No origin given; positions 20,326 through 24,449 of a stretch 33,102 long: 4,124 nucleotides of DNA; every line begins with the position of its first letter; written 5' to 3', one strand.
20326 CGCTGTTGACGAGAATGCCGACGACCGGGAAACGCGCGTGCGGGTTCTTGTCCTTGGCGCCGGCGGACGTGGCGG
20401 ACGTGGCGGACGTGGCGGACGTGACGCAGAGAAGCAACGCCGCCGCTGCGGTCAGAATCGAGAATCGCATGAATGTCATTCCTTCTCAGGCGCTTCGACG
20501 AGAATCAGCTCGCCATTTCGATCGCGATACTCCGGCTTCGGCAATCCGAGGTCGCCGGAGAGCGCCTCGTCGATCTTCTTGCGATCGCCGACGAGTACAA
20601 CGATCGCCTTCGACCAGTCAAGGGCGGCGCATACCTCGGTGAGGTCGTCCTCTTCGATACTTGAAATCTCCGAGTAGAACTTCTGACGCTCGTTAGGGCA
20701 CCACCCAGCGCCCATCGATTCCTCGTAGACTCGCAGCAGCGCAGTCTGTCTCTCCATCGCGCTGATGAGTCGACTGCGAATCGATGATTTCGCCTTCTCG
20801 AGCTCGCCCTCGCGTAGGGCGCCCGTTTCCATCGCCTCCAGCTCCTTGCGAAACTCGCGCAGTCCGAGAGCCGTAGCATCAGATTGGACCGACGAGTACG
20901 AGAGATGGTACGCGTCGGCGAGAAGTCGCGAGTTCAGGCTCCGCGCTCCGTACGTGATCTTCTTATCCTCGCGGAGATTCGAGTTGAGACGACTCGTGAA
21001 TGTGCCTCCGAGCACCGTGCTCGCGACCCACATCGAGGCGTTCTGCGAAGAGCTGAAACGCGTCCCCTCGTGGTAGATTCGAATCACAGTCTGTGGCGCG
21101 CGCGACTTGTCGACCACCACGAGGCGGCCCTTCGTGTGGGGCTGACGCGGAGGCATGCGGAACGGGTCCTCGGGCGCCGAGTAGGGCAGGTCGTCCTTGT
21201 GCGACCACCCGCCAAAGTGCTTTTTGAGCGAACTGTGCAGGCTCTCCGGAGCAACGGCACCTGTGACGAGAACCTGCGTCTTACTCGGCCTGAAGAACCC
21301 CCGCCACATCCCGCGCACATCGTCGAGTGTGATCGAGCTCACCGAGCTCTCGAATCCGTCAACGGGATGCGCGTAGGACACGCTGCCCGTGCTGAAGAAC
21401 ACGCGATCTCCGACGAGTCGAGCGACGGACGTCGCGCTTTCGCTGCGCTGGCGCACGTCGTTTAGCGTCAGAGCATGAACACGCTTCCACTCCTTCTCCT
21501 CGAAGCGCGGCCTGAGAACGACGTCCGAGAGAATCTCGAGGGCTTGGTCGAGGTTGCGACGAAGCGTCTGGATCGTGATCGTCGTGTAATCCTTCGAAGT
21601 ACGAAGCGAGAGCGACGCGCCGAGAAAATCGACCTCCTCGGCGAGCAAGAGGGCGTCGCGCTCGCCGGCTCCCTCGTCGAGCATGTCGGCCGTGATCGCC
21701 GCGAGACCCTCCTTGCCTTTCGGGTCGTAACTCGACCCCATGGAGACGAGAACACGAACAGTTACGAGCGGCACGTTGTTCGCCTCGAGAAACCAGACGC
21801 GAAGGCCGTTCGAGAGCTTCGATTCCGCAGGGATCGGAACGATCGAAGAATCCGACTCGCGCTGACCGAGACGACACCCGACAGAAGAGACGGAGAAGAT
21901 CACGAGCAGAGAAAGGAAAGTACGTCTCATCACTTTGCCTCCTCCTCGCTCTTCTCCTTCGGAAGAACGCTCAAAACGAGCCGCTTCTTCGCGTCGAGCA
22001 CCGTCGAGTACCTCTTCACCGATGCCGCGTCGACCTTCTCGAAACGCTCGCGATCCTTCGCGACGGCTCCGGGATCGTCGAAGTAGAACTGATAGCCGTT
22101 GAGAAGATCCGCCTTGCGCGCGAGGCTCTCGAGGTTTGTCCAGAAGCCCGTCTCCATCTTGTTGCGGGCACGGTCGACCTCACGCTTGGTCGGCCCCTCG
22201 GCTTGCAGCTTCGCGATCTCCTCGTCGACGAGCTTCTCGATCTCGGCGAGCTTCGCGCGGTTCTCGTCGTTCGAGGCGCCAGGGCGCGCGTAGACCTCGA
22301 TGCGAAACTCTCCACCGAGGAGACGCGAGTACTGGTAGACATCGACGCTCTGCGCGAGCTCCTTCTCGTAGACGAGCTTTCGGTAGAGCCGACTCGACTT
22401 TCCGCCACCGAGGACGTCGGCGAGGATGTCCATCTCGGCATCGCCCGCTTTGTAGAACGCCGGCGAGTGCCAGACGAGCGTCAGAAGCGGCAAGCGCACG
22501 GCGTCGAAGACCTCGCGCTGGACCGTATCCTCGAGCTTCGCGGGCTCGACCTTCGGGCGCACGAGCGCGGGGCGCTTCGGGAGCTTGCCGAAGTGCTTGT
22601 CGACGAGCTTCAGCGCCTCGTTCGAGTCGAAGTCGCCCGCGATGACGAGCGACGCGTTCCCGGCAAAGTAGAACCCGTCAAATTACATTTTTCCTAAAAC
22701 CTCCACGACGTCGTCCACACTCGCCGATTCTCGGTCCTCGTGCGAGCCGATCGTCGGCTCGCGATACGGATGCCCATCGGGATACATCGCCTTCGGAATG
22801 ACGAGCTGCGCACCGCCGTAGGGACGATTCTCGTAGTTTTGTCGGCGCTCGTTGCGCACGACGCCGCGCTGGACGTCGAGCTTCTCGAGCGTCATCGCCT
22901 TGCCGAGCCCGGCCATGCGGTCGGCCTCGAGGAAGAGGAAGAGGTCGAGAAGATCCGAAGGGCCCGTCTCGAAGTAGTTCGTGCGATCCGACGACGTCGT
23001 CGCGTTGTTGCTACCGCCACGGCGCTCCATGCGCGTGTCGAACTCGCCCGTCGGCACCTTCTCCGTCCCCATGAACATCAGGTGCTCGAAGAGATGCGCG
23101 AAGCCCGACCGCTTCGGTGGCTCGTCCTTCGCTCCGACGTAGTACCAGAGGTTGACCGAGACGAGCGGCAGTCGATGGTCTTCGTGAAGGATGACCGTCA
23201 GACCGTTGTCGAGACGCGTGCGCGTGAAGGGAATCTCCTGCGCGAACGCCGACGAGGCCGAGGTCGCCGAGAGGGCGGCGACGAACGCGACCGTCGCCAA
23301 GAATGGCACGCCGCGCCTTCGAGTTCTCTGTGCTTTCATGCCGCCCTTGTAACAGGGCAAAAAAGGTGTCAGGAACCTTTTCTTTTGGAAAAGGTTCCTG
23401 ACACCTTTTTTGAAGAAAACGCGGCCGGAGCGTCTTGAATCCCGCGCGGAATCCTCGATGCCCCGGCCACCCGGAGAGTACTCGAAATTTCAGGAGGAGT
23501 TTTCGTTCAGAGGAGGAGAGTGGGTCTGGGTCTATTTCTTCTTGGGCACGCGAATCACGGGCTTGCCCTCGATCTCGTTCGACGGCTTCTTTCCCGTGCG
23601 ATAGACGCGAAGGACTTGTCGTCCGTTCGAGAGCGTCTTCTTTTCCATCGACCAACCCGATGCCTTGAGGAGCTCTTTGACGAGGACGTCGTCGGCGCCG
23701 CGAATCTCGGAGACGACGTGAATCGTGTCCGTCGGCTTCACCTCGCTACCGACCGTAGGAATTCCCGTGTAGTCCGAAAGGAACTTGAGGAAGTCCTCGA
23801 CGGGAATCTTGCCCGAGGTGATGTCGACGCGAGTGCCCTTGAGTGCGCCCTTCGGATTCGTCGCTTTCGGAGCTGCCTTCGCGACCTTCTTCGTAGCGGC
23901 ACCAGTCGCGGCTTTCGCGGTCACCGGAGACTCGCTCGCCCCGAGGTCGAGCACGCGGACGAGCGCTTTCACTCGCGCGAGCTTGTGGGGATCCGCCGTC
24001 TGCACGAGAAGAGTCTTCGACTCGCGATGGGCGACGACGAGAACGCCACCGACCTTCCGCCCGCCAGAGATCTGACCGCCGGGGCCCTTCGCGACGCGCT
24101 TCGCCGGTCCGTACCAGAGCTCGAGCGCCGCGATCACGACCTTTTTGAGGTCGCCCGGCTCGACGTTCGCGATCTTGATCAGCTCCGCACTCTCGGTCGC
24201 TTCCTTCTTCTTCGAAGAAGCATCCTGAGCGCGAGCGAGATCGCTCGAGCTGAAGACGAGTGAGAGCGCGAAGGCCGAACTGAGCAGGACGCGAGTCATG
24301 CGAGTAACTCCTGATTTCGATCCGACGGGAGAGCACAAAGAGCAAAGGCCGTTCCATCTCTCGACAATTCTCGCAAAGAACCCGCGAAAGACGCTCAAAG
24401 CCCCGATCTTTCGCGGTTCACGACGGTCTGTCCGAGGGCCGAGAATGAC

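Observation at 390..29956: Mosaic of flawless long ORFs and about ten decayed genes: lesions are clustered, not random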

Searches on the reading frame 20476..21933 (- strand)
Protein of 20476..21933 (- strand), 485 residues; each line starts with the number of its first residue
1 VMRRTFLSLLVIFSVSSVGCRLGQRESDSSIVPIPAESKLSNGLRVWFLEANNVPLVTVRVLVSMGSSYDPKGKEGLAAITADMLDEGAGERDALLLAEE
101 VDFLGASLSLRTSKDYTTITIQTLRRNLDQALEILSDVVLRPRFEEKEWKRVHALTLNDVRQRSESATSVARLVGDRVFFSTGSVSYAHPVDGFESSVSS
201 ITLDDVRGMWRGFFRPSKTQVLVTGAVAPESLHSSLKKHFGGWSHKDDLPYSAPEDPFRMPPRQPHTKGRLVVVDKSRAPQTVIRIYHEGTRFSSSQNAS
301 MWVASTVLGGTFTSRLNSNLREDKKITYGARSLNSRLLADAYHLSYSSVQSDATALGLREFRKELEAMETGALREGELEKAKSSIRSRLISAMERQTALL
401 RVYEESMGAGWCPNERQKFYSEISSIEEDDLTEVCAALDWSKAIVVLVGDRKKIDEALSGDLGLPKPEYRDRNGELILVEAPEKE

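Call 6: search_protein_families(library=pfam, proteins=[window:20476-21933:-], max_evalue=0.01)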
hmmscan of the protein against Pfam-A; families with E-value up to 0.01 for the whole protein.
window:20476-21933:- (485 aa): 2 families
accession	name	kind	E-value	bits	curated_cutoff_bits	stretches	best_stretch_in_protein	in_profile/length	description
PF05193.26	Peptidase_M16_C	-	4.3e-22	79.3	23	1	200-384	1-180/181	Peptidase M16 inactive domain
PF00675.25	Peptidase_M16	-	1.2e-16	61.3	22.3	1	51-161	6-120/149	Insulinase (Peptidase family M16)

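Call 53: find_encoding_contigs(protein=window:20476-21930:-, flank=2500, max_places=10)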
Protein window:20476-21930:- (484 aa): 12 contigs read that carry it; 10 places shown.
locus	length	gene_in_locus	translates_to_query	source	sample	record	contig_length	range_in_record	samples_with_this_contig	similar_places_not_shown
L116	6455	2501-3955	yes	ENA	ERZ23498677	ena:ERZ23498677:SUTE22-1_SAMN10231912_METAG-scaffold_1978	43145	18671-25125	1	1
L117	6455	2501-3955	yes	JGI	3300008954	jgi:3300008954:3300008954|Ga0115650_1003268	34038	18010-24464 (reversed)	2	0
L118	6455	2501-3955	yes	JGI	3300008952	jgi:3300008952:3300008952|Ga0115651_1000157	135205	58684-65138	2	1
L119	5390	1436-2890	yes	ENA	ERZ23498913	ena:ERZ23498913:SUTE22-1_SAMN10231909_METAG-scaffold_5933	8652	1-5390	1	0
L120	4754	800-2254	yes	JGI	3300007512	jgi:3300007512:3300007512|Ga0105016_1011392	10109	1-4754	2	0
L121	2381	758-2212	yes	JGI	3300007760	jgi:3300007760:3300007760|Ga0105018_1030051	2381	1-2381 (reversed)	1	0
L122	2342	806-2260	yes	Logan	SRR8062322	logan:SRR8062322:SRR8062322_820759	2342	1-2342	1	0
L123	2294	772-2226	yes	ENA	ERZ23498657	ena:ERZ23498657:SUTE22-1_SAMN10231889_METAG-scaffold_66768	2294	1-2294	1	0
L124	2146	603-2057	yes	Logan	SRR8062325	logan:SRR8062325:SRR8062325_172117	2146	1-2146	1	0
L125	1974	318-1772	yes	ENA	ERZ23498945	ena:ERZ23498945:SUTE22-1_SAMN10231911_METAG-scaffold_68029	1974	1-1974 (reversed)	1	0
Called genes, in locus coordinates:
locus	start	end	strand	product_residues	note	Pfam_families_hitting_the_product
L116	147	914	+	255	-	-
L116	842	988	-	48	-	-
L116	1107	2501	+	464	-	PF00675:Peptidase_M16, PF05193:Peptidase_M16_C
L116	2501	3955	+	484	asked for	PF00675:Peptidase_M16, PF05193:Peptidase_M16_C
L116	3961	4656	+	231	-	-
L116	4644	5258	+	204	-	PF00857:Isochorismatase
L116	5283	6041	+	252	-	PF03747:ADP_ribosyl_GH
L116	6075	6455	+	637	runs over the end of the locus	PF21138:SMUBP-2_HCS1_1B, PF00270:DEAD (faint), PF13086:AAA_11, PF13191:AAA_16 (faint), PF13245:AAA_19, PF13604:AAA_30, PF01443:Viral_helicase1 (faint), PF13087:AAA_12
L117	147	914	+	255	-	-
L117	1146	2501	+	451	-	PF00675:Peptidase_M16, PF05193:Peptidase_M16_C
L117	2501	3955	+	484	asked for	PF00675:Peptidase_M16, PF05193:Peptidase_M16_C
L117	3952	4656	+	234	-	-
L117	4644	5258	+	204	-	PF00857:Isochorismatase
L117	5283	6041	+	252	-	PF03747:ADP_ribosyl_GH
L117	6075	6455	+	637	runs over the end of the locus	PF21138:SMUBP-2_HCS1_1B, PF00270:DEAD (faint), PF13086:AAA_11, PF13191:AAA_16 (faint), PF13245:AAA_19, PF13604:AAA_30, PF01443:Viral_helicase1 (faint), PF13087:AAA_12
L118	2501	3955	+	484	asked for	PF00675:Peptidase_M16, PF05193:Peptidase_M16_C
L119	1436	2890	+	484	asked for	PF00675:Peptidase_M16, PF05193:Peptidase_M16_C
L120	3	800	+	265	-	?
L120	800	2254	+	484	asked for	PF00675:Peptidase_M16, PF05193:Peptidase_M16_C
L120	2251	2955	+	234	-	-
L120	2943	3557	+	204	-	PF00857:Isochorismatase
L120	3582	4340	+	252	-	PF03747:ADP_ribosyl_GH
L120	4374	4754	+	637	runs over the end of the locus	PF21138:SMUBP-2_HCS1_1B, PF00270:DEAD (faint), PF13086:AAA_11, PF13191:AAA_16 (faint), PF13245:AAA_19, PF13604:AAA_30, PF01443:Viral_helicase1 (faint), PF13087:AAA_12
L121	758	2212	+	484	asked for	PF00675:Peptidase_M16, PF05193:Peptidase_M16_C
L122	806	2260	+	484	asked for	PF00675:Peptidase_M16, PF05193:Peptidase_M16_C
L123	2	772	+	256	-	?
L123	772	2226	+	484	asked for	PF00675:Peptidase_M16, PF05193:Peptidase_M16_C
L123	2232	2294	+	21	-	?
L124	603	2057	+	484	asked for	PF00675:Peptidase_M16, PF05193:Peptidase_M16_C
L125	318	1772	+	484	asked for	PF00675:Peptidase_M16, PF05193:Peptidase_M16_C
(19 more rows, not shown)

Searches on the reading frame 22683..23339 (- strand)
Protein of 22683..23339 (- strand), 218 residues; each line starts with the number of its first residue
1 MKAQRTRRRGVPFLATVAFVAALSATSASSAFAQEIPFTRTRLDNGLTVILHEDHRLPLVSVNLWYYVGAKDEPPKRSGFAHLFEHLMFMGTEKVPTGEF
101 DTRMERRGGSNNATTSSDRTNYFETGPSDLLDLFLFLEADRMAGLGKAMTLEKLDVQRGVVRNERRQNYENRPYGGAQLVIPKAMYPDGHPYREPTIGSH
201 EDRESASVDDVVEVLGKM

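Call 41: find_encoding_contigs(protein=window:22683-23339:-, flank=3000, max_places=8)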
Protein window:22683-23339:- (218 aa): no gene with exactly this product is on record in the collection.
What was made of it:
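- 21930..23339 (-): Peptidase M16 (HxxEH) interrupted by TAA at 22683-22685, inside a window-private patch at 22675-22732 (15-nt AT-rich insertion plus about 9 substitutions). Truncated product not on record (call 41).
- The truncated M16A product is on record nowhere (call 41).
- Tried and rejected: Looking up the window's truncated M16A product found nothing on record (call 41).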

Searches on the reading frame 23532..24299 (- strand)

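Call 46: search_protein_families(library=pfam, proteins=[window:23532-24299:-], max_evalue=1)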
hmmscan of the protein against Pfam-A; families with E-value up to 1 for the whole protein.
window:23532-24299:- (255 aa): 2 families
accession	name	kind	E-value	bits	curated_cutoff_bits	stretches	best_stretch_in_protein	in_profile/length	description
PF03958.22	Secretin_N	-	0.015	15.9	28.2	1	41-119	4-65/69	Bacterial type II/III secretion system short domain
PF19185.5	DUF5867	-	0.13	11.9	25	1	59-161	31-138/274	Family of unknown function (DUF5867)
